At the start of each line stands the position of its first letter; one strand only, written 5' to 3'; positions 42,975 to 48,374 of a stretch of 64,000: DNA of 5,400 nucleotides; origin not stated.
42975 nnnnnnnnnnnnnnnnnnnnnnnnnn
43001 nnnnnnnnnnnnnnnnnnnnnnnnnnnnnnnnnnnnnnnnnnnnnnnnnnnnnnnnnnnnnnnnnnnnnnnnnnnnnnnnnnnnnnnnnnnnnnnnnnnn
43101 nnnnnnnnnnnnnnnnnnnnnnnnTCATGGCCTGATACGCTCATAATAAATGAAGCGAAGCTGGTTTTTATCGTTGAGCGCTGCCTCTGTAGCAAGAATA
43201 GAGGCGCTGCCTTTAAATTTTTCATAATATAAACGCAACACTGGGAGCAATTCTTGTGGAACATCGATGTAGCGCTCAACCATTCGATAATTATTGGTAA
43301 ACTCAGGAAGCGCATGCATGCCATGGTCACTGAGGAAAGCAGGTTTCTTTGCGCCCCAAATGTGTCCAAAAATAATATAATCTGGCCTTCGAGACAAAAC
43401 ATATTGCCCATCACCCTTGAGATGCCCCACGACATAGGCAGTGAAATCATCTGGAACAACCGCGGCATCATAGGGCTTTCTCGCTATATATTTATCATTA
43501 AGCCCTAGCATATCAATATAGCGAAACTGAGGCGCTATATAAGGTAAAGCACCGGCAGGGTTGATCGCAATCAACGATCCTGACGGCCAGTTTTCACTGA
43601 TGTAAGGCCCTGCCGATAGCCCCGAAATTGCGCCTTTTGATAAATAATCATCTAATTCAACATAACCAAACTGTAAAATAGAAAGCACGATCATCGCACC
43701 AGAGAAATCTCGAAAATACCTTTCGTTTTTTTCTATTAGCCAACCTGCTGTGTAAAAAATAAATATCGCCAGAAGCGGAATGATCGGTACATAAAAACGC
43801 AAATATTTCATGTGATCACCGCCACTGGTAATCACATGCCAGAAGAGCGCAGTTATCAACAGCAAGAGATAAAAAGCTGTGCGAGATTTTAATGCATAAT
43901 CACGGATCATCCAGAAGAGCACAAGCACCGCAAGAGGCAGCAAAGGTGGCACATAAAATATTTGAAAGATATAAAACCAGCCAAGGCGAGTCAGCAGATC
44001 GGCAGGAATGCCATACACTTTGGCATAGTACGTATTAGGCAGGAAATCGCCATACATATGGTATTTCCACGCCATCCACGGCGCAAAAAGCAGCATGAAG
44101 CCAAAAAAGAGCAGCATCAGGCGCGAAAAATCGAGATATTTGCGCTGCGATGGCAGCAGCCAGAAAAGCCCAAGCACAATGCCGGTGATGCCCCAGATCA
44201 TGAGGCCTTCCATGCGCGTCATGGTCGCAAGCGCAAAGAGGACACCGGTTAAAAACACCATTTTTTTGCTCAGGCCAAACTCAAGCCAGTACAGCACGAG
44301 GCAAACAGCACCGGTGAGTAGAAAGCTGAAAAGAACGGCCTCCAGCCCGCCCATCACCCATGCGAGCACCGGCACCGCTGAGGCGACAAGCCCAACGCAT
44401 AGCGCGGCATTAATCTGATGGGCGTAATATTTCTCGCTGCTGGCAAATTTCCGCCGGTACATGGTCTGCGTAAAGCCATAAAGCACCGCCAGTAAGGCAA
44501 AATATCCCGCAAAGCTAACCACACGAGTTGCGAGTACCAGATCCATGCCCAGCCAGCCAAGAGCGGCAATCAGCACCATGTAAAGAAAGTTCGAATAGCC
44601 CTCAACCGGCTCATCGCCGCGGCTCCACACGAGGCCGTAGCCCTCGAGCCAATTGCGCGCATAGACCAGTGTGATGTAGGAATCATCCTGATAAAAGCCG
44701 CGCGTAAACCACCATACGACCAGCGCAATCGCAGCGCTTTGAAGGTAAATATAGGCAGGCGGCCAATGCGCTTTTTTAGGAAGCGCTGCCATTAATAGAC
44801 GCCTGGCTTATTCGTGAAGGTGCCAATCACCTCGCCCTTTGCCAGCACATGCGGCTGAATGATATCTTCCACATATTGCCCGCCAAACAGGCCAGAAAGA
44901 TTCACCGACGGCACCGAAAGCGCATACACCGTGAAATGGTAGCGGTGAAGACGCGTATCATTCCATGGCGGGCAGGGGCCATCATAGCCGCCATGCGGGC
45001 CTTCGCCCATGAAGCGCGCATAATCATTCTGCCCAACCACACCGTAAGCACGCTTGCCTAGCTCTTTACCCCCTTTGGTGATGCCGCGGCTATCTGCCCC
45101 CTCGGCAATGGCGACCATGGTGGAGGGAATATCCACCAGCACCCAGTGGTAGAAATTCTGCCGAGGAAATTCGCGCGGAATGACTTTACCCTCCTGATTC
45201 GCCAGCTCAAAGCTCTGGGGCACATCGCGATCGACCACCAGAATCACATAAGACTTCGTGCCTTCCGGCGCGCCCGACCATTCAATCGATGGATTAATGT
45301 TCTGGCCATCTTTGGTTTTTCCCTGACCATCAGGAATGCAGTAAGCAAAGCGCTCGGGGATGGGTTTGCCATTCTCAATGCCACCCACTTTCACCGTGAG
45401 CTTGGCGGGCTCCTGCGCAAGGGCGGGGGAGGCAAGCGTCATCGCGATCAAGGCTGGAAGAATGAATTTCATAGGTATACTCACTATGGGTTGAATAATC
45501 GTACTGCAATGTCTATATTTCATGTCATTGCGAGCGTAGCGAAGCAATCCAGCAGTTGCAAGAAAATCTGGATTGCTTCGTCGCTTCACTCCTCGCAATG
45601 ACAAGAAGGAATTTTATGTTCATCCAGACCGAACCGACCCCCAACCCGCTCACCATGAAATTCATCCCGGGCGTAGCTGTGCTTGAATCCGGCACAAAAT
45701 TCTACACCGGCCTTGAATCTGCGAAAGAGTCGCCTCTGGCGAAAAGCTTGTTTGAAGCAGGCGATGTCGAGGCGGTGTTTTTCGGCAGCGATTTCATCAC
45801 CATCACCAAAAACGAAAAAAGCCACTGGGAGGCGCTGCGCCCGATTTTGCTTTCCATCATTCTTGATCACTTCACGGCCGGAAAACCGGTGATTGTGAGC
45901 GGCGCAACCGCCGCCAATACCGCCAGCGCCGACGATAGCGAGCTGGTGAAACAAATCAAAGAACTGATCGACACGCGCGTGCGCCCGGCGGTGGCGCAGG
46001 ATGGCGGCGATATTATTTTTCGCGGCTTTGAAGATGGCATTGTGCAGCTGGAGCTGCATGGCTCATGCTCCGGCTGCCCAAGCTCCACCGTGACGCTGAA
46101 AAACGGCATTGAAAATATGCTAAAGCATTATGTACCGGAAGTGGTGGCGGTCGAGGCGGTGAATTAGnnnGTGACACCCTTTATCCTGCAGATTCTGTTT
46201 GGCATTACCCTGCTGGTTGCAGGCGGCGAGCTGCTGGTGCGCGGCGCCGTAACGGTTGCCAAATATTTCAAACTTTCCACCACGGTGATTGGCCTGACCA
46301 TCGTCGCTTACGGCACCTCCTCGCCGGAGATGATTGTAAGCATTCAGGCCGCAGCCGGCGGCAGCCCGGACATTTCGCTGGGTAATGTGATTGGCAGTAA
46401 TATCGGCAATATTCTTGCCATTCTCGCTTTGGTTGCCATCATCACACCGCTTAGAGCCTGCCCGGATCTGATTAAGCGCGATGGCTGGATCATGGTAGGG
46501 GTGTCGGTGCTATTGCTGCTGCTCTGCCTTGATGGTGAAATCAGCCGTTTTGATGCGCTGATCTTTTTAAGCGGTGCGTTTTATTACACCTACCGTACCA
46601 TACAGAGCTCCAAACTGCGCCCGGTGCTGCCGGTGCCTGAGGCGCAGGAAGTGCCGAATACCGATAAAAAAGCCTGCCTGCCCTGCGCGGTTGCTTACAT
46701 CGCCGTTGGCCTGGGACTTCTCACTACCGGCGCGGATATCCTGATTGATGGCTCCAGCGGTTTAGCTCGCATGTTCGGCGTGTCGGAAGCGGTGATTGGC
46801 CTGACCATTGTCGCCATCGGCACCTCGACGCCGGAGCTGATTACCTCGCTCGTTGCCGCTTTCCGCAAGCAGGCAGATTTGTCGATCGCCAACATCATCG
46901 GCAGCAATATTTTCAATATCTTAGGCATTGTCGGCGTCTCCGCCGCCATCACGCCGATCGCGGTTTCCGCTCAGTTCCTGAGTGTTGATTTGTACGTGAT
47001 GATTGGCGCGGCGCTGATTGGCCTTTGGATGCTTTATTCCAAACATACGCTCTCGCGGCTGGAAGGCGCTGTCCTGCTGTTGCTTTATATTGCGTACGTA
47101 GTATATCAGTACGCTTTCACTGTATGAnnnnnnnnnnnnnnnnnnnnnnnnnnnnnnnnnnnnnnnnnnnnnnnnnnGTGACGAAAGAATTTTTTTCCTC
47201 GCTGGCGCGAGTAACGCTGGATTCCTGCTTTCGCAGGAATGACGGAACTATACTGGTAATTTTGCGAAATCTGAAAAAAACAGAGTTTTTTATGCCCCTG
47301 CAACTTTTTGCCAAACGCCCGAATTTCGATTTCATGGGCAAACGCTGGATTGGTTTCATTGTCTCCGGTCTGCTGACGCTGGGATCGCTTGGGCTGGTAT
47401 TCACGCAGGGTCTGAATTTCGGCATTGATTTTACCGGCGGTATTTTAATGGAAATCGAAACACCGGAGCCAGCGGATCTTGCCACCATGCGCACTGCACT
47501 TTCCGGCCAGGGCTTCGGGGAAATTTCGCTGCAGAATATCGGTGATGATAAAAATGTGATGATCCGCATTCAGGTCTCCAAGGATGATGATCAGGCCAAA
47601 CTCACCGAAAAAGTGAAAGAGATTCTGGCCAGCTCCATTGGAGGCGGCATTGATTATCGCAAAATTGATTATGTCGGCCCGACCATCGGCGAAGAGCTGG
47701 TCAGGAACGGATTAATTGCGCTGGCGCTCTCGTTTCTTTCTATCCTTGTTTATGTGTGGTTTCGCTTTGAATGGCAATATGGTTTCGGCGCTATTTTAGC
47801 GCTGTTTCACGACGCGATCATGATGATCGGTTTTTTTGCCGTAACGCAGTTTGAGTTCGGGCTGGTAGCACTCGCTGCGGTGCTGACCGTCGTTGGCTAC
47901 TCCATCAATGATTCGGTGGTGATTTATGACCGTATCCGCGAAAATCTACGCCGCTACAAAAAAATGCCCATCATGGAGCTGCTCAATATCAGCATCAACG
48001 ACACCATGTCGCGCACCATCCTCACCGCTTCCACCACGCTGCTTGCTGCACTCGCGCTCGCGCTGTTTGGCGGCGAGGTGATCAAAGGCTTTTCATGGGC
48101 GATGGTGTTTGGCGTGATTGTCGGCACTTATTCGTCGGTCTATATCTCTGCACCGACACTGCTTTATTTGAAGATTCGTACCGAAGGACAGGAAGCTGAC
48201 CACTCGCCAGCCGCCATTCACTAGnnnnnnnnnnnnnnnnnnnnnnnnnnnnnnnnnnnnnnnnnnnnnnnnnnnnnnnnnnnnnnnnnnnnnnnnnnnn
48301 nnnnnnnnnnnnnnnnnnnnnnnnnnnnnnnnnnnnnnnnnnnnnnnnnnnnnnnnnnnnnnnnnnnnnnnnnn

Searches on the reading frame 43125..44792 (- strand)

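Call 39: search_protein_families(library=pfam, proteins=[window:43125-44792:-])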
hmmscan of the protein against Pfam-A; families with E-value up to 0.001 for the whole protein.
window:43125-44792:- (555 aa): 0 families

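Call 78: search_protein_families(library=ncbifam, max_evalue=0.01, proteins=[window:43125-44792:-])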
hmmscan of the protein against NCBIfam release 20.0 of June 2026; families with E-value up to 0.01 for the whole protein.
window:43125-44792:- (555 aa): 1 family
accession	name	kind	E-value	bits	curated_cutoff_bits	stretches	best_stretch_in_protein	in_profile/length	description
NF047440.1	LA3751_2_3_fam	subfamily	6e-09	35.2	200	1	130-374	133-381/460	LA_3751/LA_3752 family putative glycosyltransferase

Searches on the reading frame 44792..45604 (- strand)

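Call 39: search_protein_families(library=pfam, proteins=[window:44792-45604:-])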
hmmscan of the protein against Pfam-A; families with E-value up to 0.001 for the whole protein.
window:44792-45604:- (270 aa): 1 family
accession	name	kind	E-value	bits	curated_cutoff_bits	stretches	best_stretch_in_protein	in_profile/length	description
PF01161.25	PBP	-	6.4e-34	117.6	24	1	97-263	7-135/135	Phosphatidylethanolamine-binding protein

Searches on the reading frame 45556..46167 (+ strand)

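Call 40: search_protein_families(library=pfam, proteins=[window:45556-46167:+])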
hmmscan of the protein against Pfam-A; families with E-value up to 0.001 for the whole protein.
window:45556-46167:+ (203 aa): 2 families
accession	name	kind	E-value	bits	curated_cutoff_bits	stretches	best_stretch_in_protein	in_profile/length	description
PF01106.22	NifU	-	5.4e-29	100.6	27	1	134-200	1-67/67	NifU-like domain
PF08712.16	Nfu_N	-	3.1e-28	98.1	27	1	23-109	1-88/88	Scaffold protein Nfu/NifU N terminal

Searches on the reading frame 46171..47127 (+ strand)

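Call 40: search_protein_families(library=pfam, proteins=[window:46171-47127:+])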
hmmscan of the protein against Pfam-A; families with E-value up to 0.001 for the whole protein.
window:46171-47127:+ (318 aa): 1 family
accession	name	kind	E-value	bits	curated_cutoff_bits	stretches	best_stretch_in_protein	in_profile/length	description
PF01699.29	Na_Ca_ex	-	6.1e-68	228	24.9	2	174-314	3-150/151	Sodium/calcium exchanger protein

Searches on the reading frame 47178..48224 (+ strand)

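Call 40: search_protein_families(library=pfam, proteins=[window:47178-48224:+])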
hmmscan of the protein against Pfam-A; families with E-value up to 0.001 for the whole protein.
window:47178-48224:+ (348 aa): 2 families
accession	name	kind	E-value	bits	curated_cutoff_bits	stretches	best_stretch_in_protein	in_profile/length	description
PF02355.23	SecD_SecF_C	-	8.9e-68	227.9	20.5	1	155-332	10-187/189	Protein export membrane protein SecD/SecF, C-terminal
PF07549.19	Sec_GG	-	4.4e-08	32.8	20.3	1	73-94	2-23/28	SecD/SecF GG Motif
